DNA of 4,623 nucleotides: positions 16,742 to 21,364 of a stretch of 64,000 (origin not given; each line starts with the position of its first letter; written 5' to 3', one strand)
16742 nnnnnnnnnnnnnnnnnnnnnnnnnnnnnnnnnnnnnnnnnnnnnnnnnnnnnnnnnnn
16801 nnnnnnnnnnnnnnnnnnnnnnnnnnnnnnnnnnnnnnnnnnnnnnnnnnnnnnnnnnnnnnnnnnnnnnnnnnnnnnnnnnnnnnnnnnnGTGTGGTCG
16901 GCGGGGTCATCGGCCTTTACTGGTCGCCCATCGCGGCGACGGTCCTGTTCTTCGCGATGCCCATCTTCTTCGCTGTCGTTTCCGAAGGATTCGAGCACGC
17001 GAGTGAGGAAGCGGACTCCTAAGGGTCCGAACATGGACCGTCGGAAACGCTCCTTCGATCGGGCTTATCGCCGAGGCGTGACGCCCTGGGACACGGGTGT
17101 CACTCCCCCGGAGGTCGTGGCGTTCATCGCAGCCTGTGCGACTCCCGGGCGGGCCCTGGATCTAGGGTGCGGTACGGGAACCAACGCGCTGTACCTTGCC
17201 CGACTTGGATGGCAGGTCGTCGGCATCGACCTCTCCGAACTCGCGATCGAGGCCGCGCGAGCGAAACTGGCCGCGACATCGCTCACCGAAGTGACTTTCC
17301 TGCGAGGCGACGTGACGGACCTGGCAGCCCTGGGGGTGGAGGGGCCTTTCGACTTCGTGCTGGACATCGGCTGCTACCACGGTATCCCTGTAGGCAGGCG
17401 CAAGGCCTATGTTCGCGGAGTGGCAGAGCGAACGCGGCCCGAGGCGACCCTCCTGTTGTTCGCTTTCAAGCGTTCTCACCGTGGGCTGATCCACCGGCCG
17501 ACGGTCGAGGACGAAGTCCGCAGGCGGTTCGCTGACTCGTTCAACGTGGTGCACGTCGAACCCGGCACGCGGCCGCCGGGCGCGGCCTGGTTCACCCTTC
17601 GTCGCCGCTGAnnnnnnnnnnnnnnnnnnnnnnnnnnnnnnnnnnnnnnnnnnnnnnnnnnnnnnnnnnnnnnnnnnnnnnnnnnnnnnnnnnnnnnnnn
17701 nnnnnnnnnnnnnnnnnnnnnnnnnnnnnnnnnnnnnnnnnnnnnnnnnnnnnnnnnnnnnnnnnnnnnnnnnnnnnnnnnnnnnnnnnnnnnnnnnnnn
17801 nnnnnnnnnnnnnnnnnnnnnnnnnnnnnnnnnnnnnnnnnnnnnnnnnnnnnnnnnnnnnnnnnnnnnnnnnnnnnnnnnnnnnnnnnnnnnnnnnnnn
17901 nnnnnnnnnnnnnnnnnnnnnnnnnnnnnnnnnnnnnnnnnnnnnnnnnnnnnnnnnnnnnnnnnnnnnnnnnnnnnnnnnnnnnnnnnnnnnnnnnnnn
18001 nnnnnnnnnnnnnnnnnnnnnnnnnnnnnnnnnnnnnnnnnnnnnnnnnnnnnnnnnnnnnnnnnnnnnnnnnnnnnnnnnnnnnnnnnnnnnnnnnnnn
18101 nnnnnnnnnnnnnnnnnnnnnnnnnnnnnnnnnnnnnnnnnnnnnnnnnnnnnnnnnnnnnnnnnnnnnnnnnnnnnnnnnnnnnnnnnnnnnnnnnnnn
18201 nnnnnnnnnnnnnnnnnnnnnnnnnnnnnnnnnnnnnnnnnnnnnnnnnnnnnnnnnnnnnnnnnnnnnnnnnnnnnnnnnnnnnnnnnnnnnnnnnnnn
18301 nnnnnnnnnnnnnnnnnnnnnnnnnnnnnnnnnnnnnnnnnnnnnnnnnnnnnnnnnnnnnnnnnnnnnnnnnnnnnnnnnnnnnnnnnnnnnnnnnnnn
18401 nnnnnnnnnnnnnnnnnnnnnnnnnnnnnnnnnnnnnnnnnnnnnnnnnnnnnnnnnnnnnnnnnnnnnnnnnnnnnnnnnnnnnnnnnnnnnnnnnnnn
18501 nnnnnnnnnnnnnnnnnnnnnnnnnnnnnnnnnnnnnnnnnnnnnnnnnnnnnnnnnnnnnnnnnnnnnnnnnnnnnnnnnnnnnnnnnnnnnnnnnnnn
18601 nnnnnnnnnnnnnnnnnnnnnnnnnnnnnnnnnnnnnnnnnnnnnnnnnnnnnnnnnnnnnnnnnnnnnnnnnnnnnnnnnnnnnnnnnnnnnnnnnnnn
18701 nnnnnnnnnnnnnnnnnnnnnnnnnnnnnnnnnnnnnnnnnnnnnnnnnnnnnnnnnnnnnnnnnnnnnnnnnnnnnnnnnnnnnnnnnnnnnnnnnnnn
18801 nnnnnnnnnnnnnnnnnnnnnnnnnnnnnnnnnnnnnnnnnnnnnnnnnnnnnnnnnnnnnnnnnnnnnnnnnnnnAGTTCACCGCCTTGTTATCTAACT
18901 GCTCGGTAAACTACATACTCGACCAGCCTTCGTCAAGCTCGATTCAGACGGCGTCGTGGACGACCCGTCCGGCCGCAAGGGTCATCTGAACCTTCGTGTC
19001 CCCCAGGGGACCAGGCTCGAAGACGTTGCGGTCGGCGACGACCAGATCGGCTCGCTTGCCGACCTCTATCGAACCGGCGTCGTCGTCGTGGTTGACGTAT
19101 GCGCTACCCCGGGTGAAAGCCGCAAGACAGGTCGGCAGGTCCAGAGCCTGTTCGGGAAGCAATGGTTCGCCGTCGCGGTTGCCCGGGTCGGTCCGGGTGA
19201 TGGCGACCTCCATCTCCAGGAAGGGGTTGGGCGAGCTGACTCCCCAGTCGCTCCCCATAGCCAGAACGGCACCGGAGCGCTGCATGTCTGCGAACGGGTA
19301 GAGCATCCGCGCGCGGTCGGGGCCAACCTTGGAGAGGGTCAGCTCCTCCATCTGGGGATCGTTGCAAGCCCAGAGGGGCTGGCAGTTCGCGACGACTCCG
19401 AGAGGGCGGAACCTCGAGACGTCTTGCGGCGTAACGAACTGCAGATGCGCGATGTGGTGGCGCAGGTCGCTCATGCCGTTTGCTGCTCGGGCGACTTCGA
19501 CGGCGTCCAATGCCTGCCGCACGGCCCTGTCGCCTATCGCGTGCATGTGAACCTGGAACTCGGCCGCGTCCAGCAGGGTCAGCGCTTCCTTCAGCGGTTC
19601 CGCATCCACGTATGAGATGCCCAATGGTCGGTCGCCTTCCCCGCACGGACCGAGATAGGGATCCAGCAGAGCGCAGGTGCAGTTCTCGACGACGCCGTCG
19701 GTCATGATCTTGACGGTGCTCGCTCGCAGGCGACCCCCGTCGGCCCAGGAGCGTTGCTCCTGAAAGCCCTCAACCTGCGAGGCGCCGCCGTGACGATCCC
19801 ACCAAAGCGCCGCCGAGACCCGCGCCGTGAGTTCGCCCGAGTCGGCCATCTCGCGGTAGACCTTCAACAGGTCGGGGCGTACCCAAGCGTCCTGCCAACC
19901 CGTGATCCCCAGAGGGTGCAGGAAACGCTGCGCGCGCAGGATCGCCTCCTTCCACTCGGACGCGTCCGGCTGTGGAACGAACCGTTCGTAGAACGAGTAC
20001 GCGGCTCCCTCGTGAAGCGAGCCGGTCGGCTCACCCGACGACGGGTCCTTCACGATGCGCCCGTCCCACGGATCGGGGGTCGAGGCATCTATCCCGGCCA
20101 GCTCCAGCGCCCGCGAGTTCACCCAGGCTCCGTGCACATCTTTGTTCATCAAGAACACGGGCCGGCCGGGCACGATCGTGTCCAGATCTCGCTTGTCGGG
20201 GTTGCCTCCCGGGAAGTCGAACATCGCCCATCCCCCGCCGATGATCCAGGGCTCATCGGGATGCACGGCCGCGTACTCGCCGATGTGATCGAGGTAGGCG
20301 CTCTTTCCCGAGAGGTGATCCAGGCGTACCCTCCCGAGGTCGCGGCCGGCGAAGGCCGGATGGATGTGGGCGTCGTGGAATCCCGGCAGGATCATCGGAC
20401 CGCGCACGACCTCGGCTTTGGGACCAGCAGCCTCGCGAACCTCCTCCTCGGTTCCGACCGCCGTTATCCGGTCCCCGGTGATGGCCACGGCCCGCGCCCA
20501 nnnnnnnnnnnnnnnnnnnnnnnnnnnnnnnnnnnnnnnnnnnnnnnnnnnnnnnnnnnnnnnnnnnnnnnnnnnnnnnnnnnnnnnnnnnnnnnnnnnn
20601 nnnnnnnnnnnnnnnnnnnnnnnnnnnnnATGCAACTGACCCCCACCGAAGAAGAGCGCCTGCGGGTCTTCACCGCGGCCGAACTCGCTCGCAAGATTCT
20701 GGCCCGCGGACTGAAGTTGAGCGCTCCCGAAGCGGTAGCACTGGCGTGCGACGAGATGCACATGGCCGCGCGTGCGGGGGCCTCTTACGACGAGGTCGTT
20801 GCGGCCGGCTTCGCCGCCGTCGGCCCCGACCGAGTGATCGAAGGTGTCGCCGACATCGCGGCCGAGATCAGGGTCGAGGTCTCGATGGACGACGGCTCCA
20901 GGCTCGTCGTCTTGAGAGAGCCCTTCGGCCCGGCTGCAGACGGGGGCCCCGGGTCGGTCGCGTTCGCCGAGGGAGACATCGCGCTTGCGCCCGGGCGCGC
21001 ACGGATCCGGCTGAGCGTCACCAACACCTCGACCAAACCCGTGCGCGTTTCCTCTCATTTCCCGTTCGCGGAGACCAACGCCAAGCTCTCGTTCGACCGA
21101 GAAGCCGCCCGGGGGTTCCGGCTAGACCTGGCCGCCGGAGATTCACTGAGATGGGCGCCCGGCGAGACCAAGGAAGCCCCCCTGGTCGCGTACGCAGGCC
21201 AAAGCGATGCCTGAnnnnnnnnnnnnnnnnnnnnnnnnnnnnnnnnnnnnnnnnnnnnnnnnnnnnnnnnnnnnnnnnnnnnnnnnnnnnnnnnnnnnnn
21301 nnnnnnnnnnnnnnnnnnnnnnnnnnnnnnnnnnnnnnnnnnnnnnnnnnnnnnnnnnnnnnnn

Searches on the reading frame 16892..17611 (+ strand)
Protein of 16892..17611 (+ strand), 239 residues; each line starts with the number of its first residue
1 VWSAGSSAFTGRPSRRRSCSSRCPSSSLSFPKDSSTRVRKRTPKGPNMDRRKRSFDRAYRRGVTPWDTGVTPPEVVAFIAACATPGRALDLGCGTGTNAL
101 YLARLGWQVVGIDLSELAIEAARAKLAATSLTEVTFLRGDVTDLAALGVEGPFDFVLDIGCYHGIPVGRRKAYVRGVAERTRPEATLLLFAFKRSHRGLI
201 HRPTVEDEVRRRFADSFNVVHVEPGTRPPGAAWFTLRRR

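Call 6: search_protein_families(library=pfam, proteins=[window:16892-17611:+], max_evalue=0.1)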
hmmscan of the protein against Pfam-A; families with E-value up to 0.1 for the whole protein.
window:16892-17611:+ (239 aa): 15 families
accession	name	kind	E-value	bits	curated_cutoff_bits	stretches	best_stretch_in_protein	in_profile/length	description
PF13649.12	Methyltransf_25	-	8.8e-18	65.2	27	1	89-183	2-95/97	Methyltransferase domain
PF08242.18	Methyltransf_12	-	5.6e-15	56.3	30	1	89-186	1-97/98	Methyltransferase domain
PF05724.17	TPMT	-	5.7e-14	52.7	26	1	55-219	6-185/218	Thiopurine S-methyltransferase (TPMT)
PF13847.12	Methyltransf_31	-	1.1e-13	51.5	27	1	87-164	6-86/145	Methyltransferase domain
PF08241.18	Methyltransf_11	-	3e-13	50.6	21.2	1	89-187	1-93/95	Methyltransferase domain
PF03848.20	TehB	-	4.6e-10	39.7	20.4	1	80-158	26-101/193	Tellurite resistance protein TehB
PF13489.12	Methyltransf_23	-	5e-10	39.8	27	1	76-189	13-116/164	Methyltransferase domain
PF05175.20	MTS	-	1.8e-06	28.1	23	1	85-156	32-102/170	Methyltransferase small domain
PF02353.26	CMAS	-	8.2e-06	25.8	27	1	87-202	65-177/273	Mycolic acid cyclopropane synthetase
PF06325.19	PrmA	-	0.00065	19.7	22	1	87-133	164-211/296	Ribosomal protein L11 methyltransferase (PrmA)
PF01209.24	Ubie_methyltran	-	0.00071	19.4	20.1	1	81-146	44-112/233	ubiE/COQ5 methyltransferase family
PF01728.25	FtsJ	-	0.0013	19.1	24.1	1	86-157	23-96/181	FtsJ-like methyltransferase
PF01135.25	PCMT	-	0.0017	18.6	20.3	1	86-142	75-134/210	Protein-L-isoaspartate(D-aspartate) O-methyltransferase (PCMT)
PF09445.16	Methyltransf_15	-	0.017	15.1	22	1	88-145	4-62/165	RNA cap guanine-N2 methyltransferase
PF05958.17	tRNA_U5-meth_tr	-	0.023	14.2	23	1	88-139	205-256/357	tRNA (Uracil-5-)-methyltransferase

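Call 7: search_protein_families(library=ncbifam, proteins=[window:16892-17611:+], max_evalue=0.1)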
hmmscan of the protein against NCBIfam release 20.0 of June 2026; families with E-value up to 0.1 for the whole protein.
window:16892-17611:+ (239 aa): 68 families (the best 25 are shown)
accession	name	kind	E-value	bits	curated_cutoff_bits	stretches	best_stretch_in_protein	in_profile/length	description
NF043040.1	corrin_prot_MT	hypoth_equivalog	6.8e-13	48.5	180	1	80-188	36-146/216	corrinoid protein-associated methyltransferase CpaM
NF008405.0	PRK11207.1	equivalog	3.7e-12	46.1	218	1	70-157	17-100/198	tellurite resistance methyltransferase TehB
TIGR00477.1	tehB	equivalog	8.6e-12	44.9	219.5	1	81-162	70-147/238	tellurite resistance methyltransferase TehB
NF008992.0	PRK12335.1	equivalog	1e-11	44.6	303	1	74-158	113-192/289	SAM-dependent methyltransferase TehB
TIGR01983.1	UbiG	equivalog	2.8e-11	43.1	102.95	1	87-197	52-159/228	bifunctional 2-polyprenyl-6-hydroxyphenol methylase/3-demethylubiquinol 3-O-methyltransferase UbiG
NF002910.0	PRK03522.2-3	equivalog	6.2e-10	38.6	558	1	80-151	231-303/383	23S rRNA (uracil(747)-C(5))-methyltransferase RlmC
NF041820.1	daptide_MTase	equivalog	1.3e-09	37.9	175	1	81-145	33-100/243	daptide-type RiPP biosynthesis methyltransferase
NF041537.1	ArsM_AhpD_UU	exception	2.4e-09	36.4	510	1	87-167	79-160/345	arsenite methyltransferase/AhpD domain selenoprotein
NF002909.0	PRK03522.2-1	equivalog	8.2e-09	35.1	553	1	83-146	231-294/374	23S rRNA (uracil(747)-C(5))-methyltransferase RlmC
NF047649.1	MTase_UXPK_star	exception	1.1e-08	34.5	460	1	84-157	76-151/283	methyltransferase/UXPK-star double selenoprotein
NF053839.1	CPFASynBruc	equivalog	1.1e-08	34.4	600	1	87-203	177-290/410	cyclopropane fatty acid synthase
NF011529.0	PRK14968.1-3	equivalog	1.3e-08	34.5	162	1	86-156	36-102/198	putative methyltransferase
TIGR02021.1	BchM-ChlM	equivalog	1.9e-08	34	158.9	1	87-157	57-123/218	magnesium protoporphyrin IX methyltransferase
NF045667.1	MTase_DVU1556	equivalog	2e-08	34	155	1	81-130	19-69/213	DVU_1556 family methyltransferase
TIGR03534.1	RF_mod_PrmC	equivalog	2.7e-08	33.6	199.1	1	85-156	89-160/253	peptide chain release factor N(5)-glutamine methyltransferase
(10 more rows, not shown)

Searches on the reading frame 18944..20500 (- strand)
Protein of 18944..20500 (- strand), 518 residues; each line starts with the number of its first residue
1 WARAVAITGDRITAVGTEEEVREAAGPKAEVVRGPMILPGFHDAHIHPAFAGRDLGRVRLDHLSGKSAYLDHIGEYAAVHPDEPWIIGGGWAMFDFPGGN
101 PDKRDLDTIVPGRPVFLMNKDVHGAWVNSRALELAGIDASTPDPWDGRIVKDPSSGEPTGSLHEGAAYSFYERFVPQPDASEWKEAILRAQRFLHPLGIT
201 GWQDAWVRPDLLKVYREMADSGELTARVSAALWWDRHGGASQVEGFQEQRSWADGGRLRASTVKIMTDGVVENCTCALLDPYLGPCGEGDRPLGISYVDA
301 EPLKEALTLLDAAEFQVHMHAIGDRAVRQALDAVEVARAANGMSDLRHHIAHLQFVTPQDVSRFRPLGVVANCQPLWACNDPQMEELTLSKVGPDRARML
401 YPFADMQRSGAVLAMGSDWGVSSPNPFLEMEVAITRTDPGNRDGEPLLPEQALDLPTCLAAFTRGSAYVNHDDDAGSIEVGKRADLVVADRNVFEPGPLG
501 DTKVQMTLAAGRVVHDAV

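Call 90: search_protein_families(library=pfam, proteins=[window:18944-20500:-], max_evalue=0.00001)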
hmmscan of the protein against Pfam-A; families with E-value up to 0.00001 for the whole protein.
window:18944-20500:- (518 aa): 2 families
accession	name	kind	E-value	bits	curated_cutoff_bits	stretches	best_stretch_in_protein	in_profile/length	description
PF07969.17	Amidohydro_3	-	1.1e-90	305.9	29.7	1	34-515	7-472/472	Amidohydrolase family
PF01979.26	Amidohydro_1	-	1.1e-10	41.8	25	1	301-513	135-344/345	Amidohydrolase family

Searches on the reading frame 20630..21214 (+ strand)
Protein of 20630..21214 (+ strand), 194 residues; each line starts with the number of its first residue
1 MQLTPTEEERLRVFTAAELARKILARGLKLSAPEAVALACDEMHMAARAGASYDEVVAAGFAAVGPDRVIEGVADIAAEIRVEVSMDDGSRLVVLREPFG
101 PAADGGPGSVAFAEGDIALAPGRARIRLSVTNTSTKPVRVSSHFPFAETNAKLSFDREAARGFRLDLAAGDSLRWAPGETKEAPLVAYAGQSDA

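Call 90: search_protein_families(library=pfam, proteins=[window:20630-21214:+], max_evalue=0.00001)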
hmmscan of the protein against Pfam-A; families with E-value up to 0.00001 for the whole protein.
window:20630-21214:+ (194 aa): 2 families
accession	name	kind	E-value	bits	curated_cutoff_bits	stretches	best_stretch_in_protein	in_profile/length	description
PF00699.25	Urease_beta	-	1.7e-27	95.7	25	1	107-192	1-86/98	Urease beta subunit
PF00547.23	Urease_gamma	-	5.8e-25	88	23.9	1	1-98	1-98/99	Urease, gamma subunit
